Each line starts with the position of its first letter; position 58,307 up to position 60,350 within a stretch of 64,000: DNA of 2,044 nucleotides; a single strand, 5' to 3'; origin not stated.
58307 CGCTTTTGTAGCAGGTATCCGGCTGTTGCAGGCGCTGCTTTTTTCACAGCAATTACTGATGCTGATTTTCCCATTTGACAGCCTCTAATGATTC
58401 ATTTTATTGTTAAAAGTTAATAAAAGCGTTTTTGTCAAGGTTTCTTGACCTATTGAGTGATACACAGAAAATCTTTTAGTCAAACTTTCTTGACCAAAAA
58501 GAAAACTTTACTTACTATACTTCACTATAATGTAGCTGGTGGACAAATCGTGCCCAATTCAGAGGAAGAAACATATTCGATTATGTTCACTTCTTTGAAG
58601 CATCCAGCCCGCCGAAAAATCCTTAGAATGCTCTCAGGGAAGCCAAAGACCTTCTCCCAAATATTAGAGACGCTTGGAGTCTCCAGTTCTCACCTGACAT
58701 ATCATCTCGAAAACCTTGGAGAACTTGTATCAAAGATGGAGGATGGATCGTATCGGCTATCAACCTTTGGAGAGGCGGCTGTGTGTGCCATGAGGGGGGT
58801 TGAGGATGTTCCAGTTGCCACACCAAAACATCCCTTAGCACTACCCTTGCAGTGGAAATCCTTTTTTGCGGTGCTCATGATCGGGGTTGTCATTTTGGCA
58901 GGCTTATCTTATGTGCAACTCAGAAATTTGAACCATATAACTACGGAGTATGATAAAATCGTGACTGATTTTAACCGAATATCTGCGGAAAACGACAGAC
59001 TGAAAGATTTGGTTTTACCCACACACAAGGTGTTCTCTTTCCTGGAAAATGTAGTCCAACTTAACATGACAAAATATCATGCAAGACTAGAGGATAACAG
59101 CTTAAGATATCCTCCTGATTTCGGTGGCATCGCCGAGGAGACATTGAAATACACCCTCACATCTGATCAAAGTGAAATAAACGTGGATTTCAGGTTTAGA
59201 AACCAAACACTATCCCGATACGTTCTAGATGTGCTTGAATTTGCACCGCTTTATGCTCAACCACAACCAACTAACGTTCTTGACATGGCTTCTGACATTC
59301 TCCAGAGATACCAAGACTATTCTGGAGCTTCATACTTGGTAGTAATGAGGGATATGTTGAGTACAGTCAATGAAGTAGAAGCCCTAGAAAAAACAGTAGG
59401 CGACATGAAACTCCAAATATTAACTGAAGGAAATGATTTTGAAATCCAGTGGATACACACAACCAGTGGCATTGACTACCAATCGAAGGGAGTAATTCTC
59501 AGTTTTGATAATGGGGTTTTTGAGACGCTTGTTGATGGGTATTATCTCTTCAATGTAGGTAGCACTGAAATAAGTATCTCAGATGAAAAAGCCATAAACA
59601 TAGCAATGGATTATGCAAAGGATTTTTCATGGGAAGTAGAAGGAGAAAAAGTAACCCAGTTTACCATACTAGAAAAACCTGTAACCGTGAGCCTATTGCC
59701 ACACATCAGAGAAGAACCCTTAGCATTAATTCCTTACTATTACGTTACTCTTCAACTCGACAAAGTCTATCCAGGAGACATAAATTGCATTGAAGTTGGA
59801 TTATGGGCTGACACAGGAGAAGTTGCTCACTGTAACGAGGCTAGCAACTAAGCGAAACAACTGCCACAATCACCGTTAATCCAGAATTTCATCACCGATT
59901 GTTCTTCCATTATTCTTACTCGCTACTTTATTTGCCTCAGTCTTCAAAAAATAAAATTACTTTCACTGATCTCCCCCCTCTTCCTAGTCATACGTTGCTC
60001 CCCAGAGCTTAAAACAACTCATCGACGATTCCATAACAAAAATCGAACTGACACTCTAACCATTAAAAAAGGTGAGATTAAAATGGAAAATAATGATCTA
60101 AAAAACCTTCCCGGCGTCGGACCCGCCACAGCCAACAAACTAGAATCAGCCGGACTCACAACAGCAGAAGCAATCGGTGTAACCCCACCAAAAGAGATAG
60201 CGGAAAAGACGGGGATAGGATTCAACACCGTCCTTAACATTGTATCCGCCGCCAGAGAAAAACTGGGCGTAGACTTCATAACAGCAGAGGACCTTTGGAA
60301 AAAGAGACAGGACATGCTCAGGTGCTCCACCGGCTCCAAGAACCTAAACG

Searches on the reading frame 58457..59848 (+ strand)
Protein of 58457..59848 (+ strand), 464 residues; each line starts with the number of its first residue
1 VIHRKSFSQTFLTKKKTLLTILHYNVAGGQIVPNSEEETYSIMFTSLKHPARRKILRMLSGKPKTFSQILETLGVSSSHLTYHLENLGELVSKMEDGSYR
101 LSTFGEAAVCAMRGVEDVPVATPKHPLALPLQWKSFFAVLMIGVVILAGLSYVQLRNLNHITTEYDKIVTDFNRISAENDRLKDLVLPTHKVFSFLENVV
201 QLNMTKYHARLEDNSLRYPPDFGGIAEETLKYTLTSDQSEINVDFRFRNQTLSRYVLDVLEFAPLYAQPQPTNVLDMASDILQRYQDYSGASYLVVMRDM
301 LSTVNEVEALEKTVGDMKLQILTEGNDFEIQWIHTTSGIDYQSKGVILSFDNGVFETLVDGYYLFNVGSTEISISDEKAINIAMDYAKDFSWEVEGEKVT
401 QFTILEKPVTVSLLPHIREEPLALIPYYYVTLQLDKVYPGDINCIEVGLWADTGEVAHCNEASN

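Call 5: search_protein_families(library=pfam, proteins=[window:58457-59848:+], max_evalue=0.01)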
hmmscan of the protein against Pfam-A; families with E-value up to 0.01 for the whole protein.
window:58457-59848:+ (464 aa): 4 families
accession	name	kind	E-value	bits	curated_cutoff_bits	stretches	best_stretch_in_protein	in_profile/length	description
PF12840.13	HTH_20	-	9.2e-09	35.6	27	1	49-87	3-42/51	Helix-turn-helix domain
PF01022.26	HTH_5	-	1.5e-08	34.8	22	1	50-89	2-41/47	Bacterial regulatory protein, arsR family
PF24038.1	DUF7347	-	6.2e-08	33.2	27.6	1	43-111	4-76/77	Domain of unknown function (DUF7347)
PF25213.1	HVO_A0261_N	-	0.004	17.4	35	1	49-115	10-77/86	HVO_A0261 N-terminal domain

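Call 6: search_protein_families(library=ncbifam, proteins=[window:58457-59848:+], max_evalue=1)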
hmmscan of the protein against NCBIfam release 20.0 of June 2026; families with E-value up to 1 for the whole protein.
window:58457-59848:+ (464 aa): 4 families
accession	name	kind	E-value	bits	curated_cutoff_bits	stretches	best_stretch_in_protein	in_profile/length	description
NF033788.1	HTH_metalloreg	subfamily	3.2e-07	30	55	1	43-98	4-62/77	metalloregulator ArsR/SmtB family transcription factor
NF033789.1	repress_SdpR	subfamily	7.8e-06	25.7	100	1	43-91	1-51/79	autorepressor SdpR family transcription factor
NF053755.1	MsvR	equivalog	0.00062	19.5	220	1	45-88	8-51/236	transcriptional factor MsvR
NF045707.1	Dbac_1936_reg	equivalog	0.00091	19.2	115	1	38-88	5-55/99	ArsR/SmtB-type metalloregulator TsoR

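Call 7: find_homologous_proteins(query=window:58457-59848:+, max_evalue=0.001)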
Query window:58457-59848:+ (464 aa): 1812 proteins with E <= 0.001 among 7819 candidates; the best 120 are listed.
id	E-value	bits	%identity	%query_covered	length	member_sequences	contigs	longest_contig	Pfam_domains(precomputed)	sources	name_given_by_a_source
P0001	6.0e-288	973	100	93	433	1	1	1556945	PF12840.14,PF01022.27,PF24038.2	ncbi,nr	ncbi:MAG: winged helix-turn-helix transcriptional regulator [Candidatus Bathyarchaeum sp.]|nr:MAG: w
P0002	4.3e-237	805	83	93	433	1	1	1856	PF12840.14,PF01022.27,PF24038.2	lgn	-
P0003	1.1e-215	734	75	92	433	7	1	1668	PF12840.14,PF01022.27,PF24038.2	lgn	-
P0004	3.4e-212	723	76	93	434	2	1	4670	PF12840.14,PF01022.27,PF24038.2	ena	-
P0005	5.2e-210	716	73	93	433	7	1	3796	PF12840.14,PF01022.27,PF24038.2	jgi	-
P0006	1.2e-206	705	72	92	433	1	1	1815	PF12840.14,PF01022.27,PF24038.2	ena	-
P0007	1.3e-198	678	76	88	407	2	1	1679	-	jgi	jgi:hypothetical protein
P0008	1.0e-186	639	64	93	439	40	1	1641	PF12840.14,PF01022.27,PF24038.2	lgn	-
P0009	4.4e-186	637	66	91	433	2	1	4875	PF12840.14,PF01022.27,PF24038.2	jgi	jgi:DNA-binding transcriptional ArsR family regulator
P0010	9.7e-184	629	65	92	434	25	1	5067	PF12840.14,PF01022.27,PF24038.2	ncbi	-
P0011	1.7e-183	628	66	92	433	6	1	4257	PF12840.14,PF01022.27,PF24038.2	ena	-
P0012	2.9e-182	624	65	92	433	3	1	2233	PF12840.14,PF01022.27,PF24038.2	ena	-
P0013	3.4e-182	624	64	93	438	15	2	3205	PF12840.14,PF01022.27,PF24038.2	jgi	jgi:DNA-binding transcriptional ArsR family regulator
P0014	3.7e-182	624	66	93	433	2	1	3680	PF12840.14,PF01022.27,PF24038.2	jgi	jgi:DNA-binding transcriptional ArsR family regulator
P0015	1.2e-181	622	64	92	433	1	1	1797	PF12840.14,PF01022.27,PF24038.2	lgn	-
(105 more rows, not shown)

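Call 10: find_encoding_contigs(protein=P0002, flank=5000, max_places=4)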
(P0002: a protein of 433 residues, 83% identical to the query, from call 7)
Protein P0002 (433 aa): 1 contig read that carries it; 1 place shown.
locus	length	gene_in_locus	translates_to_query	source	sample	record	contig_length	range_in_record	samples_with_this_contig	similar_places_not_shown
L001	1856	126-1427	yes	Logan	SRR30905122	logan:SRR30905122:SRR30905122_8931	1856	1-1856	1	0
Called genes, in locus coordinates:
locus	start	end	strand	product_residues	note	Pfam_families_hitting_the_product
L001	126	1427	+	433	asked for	PF24038:DUF7347, PF01022:HTH_5, PF12840:HTH_20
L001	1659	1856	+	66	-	?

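Call 12: find_encoding_contigs(protein=P0004, flank=5000, max_places=4)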
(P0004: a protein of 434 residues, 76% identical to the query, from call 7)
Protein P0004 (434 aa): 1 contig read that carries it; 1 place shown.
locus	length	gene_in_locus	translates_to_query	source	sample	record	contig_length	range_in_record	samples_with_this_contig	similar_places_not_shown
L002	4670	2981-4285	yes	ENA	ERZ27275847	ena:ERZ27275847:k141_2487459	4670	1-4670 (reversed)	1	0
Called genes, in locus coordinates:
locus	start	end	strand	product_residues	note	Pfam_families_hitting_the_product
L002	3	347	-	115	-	?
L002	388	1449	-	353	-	PF13964:Beta-prop_Calicin, PF24681:Kelch_KLHDC2_KLHL20_DRC7, PF13415:Beta-prop_FBX42, PF25210:Kelch_FKB95, PF24681:Kelch_KLHDC2_KLHL20_DRC7, PF24981:Beta-prop_ATRN-LZTR1, PF25210:Kelch_FKB95, PF13964:Beta-prop_Calicin, +9 more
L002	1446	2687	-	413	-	PF05048:NosD, PF13229:Beta_helix, PF05048:NosD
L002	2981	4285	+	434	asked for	PF24038:DUF7347, PF01022:HTH_5, PF12840:HTH_20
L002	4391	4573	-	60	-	-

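Call 13: find_encoding_contigs(protein=P0005, flank=5000, max_places=4)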
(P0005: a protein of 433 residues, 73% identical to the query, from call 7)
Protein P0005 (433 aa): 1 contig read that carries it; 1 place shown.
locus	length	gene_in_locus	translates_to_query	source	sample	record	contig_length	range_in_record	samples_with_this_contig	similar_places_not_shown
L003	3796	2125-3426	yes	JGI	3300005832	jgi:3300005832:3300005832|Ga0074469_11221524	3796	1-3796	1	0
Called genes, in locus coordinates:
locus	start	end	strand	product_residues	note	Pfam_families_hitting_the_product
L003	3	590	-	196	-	?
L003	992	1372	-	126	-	PF02566:OsmC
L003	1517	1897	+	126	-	PF01042:Ribonuc_L-PSP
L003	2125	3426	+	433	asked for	PF24038:DUF7347, PF01022:HTH_5, PF12840:HTH_20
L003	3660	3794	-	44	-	?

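Call 25: find_related_loci(query=window:58550-59848:+, collection=metagenome_contigs, flank=4000)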
Query window:58550-59848:+ (433 aa) in metagenome_contigs; peptide patterns used: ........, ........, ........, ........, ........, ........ (x = any residue, [..] = any of these).
112 stretches matched a pattern; 28 encode a relative of the query (tblastn E <= 1e-3); 28 distinct loci.
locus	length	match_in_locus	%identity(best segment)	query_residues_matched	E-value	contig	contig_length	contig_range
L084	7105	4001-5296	74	1-432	0e+0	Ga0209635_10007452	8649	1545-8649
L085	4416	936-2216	59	1-427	4e-179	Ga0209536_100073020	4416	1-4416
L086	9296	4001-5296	58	1-432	3e-169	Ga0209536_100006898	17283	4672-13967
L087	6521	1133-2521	49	1-433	7e-140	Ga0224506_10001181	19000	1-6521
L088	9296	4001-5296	51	1-432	4e-139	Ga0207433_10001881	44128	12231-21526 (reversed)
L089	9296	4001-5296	51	1-432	1e-138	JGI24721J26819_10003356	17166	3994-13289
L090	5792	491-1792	45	1-432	2e-131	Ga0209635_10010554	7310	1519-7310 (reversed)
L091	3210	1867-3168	44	1-432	2e-130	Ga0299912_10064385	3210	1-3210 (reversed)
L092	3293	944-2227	44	1-425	4e-128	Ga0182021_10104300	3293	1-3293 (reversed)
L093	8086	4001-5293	44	1-427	3e-122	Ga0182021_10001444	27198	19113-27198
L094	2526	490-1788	43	1-428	2e-120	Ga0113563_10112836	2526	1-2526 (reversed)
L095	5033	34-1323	42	4-428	3e-114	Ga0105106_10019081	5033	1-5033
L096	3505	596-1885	42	1-429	4e-116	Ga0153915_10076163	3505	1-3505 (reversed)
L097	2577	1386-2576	42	1-395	6e-117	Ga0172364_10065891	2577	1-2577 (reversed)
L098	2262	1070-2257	43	1-393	1e-116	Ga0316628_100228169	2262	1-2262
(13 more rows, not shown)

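Call 48: find_encoding_contigs(protein=P0003, flank=3000, max_places=4)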
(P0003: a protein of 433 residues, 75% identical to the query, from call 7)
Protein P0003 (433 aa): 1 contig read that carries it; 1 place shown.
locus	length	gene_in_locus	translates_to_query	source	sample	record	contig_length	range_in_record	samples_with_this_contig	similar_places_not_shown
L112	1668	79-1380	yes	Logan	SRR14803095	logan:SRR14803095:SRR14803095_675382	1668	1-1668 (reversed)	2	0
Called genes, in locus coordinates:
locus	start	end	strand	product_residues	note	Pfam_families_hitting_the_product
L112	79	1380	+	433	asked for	PF24038:DUF7347 (weak), PF01022:HTH_5, PF12840:HTH_20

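Call 49: find_encoding_contigs(protein=P0007, flank=3000, max_places=4)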
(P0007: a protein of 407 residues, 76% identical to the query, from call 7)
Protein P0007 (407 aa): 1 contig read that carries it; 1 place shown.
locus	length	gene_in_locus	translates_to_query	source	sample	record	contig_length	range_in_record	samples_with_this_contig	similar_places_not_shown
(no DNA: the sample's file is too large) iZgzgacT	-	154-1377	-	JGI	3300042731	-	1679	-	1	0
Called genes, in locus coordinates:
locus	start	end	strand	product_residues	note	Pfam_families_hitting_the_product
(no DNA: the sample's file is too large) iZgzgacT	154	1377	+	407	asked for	-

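Call 50: find_encoding_contigs(protein=P0006, flank=3000, max_places=4)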
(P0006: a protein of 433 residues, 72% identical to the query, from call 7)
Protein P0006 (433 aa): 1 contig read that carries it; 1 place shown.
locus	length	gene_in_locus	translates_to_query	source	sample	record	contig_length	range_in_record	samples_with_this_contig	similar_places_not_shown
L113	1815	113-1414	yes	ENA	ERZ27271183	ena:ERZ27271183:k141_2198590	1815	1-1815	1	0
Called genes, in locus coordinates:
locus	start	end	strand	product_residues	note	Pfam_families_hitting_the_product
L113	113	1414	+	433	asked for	PF24038:DUF7347, PF01022:HTH_5, PF12840:HTH_20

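Call 64: predict_structure(alignment_id=A5)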
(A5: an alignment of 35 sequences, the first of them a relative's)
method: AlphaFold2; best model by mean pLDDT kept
length: 433 residues; sequences in the alignment: 35
mean_pLDDT: 80.4   pTM: 0.46
mean pLDDT of the five models: 80.4, 80.0, 78.7, 77.7, 77.3
residues with pLDDT >= 90: 135; 70-90: 216; 50-70: 50; < 50: 32
segments of 3 or more residues with pLDDT < 50: 1-10, 84-98, 307-310
pLDDT, mean of each block of 10 residues (from residue 1): 39 66 83 84 78 81 84 75 44 44 79 87 82 85 71 60 93 92 75 77 94 88 91 91 92 92 91 81 84 85 63 83 90 63 93 94 89 90 70 82 92 93 91 71
secondary structure, 60 per line:
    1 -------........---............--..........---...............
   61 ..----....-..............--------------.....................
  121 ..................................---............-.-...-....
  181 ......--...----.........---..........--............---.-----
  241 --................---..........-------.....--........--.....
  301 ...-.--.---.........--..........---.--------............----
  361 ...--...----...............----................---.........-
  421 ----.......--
elements in order: H8-15 H19-30 H35-42 H46-59 E60-62 E67-70 H72-85 H100-154 H158-169 E177-186 E196-204 E208-217 E220-231 H243-258 H262-271 E279-283 E286-293 E296-303 E312-320 E323-332 H345-356 E361-363 E366-368 E373-387 E392-407 E411-419 E425-431

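Call 66: fold_search(model_id=the predicted structure, library=pdb)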
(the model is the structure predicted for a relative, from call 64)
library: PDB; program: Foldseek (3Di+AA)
matches with E <= 10: 1200; with E <= 0.001: 3
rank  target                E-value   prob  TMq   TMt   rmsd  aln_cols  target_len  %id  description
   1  5boi                  4.9e-06  1.00  0.24  0.41  14.8       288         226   10  Bacillus megaterium YpeB C-terminal domain (released 2015-08-12)
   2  3nqy_A                2.3e-04  1.00  0.16  0.36  12.9       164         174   13  Crystal structure of the autoprocessed complex of Vibriolysin MCP-02 with a single point mutation E346A (released 2010-10-06)
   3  3nqz_A                2.8e-04  1.00  0.17  0.37  12.8       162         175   15  Crystal structure of the autoprocessed Vibriolysin MCP-02 with E369A mutation (released 2010-10-06)
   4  4ooi_B                4.6e-03  1.00  0.17  0.68   2.2        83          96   24  Reduced HlyU from Vibrio cholerae N16961 (released 2014-12-31)
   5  3aki                  5.6e-03  0.21  0.09  0.09  21.1       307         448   10  Crystal structure of exo-1,5-alpha-L-arabinofuranosidase complexed with alpha-L-arabinofuranosyl azido (released 2010-08-25)
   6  6fvl_D                5.6e-03  0.16  0.10  0.11  19.6       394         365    9  DNA polymerase sliding clamp from Escherichia coli with bound P7 peptide (released 2019-04-10)
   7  4k2e_B                5.9e-03  1.00  0.18  0.72   3.3        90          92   22  HlyU from Vibrio cholerae N16961 (released 2014-04-30)
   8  6ams_B                5.9e-03  0.18  0.11  0.12  19.1       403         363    9  Crystal structure of the DNA polymerase III subunit beta from Pseudomonas aeruginosa (released 2017-11-01)
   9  3pqk_F                6.3e-03  1.00  0.17  0.67   3.8        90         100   17  Crystal Structure of the transcriptional repressor BigR from Xylella fastidiosa (released 2011-06-01)
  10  3pqk_B                6.3e-03  1.00  0.17  0.67   3.8        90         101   17  Crystal Structure of the transcriptional repressor BigR from Xylella fastidiosa (released 2011-06-01)
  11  6q3g_O2               6.6e-03  0.33  0.11  0.09  20.4       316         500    6  Structure of native bacteriophage P68 (released 2019-11-06)
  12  6iab                  6.6e-03  0.33  0.11  0.09  20.4       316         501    6  Tail fiber of Staphylococcus aureus phage P68 (released 2019-11-06)
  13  6cdb_B                7.0e-03  1.00  0.18  0.71   3.6        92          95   23  Crystal Structure of V66L CzrA in the Zn(II)bound state (released 2018-07-11)
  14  1r1v_B                7.4e-03  1.00  0.18  0.77   2.5        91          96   21  Crystal structure of the metal-sensing transcriptional repressor CzrA from Staphylococcus aureus in the Zn2-form (released 2004-05-18)
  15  6jmi_A                7.4e-03  1.00  0.17  0.67   2.6        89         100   29  Crystal structure of M.tuberculosis Rv0081 (released 2019-04-10)
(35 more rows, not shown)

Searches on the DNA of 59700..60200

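Call 44: search_rna_families(source=window, start=59700, end=60200, threshold=evalue, max_evalue=1)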
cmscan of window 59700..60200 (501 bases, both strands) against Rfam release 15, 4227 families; matches with E-value up to 1: 0.
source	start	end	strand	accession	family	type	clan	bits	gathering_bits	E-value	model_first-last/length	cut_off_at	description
